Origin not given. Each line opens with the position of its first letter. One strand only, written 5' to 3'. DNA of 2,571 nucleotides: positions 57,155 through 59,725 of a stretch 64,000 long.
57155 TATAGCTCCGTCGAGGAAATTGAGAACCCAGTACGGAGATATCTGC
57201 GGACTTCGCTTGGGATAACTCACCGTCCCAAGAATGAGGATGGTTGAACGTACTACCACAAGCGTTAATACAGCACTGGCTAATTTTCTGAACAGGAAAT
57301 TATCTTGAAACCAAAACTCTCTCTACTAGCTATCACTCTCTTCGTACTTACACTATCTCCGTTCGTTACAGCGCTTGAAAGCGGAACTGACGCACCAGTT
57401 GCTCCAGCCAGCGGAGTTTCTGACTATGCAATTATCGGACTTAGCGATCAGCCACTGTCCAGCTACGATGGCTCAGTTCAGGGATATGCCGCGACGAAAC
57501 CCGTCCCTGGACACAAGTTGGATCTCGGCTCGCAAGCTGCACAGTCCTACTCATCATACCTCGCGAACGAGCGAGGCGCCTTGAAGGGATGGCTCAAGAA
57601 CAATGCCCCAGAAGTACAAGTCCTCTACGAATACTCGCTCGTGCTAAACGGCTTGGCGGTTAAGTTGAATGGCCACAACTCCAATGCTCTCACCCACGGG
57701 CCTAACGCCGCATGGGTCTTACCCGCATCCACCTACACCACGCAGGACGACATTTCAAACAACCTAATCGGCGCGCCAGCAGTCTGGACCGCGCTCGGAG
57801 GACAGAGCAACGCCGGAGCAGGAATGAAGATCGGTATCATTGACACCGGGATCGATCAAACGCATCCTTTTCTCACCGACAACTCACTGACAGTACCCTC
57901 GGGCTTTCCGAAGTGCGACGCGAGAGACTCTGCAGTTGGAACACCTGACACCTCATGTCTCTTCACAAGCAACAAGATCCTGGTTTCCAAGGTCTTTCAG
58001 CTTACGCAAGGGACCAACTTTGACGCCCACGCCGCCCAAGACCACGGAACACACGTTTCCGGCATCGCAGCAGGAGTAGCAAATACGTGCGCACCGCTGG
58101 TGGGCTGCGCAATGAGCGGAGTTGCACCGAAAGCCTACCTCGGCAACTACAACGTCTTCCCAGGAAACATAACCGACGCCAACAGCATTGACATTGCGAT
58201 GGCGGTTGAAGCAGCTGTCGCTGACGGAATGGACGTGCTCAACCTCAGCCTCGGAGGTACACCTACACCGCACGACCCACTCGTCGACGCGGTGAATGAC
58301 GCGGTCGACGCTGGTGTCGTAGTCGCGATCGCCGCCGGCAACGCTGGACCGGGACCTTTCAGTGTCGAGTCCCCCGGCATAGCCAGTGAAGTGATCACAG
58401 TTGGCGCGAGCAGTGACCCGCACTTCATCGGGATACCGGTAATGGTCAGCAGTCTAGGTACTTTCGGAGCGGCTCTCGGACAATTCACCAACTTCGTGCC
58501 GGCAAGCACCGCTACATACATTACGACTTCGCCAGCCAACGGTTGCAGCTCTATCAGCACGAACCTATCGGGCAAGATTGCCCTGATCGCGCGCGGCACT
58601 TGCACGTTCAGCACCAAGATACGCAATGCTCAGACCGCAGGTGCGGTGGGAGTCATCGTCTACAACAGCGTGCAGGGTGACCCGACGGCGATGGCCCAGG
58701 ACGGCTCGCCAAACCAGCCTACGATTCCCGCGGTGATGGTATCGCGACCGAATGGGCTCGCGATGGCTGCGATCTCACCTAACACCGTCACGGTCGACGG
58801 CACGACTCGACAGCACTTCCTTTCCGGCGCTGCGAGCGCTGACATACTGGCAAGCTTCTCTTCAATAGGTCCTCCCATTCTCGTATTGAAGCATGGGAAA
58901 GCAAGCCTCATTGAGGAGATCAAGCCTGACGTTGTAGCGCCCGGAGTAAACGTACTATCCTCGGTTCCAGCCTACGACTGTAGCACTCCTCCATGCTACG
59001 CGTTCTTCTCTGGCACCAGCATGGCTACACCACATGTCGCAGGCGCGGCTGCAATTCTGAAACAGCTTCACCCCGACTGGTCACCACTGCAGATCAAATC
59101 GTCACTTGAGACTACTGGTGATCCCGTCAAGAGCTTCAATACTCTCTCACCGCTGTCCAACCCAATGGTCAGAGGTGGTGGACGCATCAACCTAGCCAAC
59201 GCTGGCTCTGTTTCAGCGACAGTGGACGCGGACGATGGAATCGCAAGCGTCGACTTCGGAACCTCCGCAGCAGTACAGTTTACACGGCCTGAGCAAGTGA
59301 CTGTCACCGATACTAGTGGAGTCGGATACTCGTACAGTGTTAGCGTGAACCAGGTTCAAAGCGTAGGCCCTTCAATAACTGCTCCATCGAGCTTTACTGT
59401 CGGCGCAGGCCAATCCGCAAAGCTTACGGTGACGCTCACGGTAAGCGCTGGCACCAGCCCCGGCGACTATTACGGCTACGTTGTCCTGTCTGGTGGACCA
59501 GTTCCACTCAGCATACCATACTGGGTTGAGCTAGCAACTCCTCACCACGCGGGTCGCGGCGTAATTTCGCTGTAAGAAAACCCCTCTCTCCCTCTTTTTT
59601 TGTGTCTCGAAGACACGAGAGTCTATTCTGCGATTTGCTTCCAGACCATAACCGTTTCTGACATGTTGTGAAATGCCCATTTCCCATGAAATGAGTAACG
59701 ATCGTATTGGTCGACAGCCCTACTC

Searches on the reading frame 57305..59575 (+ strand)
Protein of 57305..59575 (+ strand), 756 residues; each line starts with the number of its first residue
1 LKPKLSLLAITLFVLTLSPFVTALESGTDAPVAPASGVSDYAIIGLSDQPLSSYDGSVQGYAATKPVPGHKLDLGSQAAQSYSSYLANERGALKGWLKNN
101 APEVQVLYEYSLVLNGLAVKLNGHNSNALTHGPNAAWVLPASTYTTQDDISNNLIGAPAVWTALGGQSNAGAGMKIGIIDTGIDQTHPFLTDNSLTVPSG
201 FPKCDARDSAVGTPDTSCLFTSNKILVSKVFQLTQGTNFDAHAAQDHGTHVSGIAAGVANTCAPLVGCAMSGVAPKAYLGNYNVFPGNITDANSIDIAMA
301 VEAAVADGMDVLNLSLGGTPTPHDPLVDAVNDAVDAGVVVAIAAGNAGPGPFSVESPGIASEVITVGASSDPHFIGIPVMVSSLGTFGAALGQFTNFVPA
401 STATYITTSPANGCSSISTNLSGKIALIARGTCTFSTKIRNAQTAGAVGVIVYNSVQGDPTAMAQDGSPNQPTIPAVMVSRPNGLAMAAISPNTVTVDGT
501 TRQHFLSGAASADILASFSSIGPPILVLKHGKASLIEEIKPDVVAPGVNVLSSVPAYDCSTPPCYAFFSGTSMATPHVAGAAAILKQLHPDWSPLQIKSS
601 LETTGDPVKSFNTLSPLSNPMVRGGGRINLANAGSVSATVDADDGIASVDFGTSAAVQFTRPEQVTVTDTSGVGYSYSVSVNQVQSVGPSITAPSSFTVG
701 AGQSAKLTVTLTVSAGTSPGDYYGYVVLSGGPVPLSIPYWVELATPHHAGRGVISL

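Call 47: search_protein_families(library=pfam, proteins=[window:57305-59575:+], max_evalue=0.001)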
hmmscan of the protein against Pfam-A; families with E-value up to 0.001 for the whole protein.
window:57305-59575:+ (756 aa): 2 families
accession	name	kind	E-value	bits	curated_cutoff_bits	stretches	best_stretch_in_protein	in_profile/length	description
PF00082.27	Peptidase_S8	-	6.3e-52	177.1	21.8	1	171-605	1-273/288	Subtilase family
PF02225.27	PA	-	2.6e-21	76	23.9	1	410-486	9-94/95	PA domain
